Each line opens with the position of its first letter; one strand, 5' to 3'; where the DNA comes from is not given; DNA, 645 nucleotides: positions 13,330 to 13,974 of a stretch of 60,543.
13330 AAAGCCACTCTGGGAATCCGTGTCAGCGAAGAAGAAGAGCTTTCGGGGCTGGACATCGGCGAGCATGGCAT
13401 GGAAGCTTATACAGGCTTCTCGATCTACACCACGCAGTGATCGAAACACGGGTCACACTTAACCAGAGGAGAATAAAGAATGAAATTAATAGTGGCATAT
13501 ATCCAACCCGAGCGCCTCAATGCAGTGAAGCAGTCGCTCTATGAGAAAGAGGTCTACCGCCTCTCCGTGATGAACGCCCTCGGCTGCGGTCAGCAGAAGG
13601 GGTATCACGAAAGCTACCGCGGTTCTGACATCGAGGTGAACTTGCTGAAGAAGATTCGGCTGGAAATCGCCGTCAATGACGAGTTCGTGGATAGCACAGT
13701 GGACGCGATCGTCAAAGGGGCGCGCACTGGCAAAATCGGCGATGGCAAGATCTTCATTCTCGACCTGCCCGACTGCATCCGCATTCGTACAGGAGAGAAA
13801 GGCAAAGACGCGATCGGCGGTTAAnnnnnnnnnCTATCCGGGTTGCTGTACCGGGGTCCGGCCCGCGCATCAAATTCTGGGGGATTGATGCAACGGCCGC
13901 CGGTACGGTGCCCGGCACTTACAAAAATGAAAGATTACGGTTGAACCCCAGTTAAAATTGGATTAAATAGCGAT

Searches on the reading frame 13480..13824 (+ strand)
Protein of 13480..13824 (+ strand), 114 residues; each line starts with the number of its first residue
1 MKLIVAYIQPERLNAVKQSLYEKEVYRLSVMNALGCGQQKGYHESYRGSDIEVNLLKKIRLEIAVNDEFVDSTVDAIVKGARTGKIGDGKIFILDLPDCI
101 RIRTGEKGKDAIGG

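Call 80: search_protein_families(library=pfam, proteins=[window:13480-13824:+], max_evalue=0.001)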
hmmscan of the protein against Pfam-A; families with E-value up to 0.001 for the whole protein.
window:13480-13824:+ (114 aa): 1 family
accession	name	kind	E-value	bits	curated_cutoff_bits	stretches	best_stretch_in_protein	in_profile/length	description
PF00543.27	P-II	-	4.6e-24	85.1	25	1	1-106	1-102/102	Nitrogen regulatory protein P-II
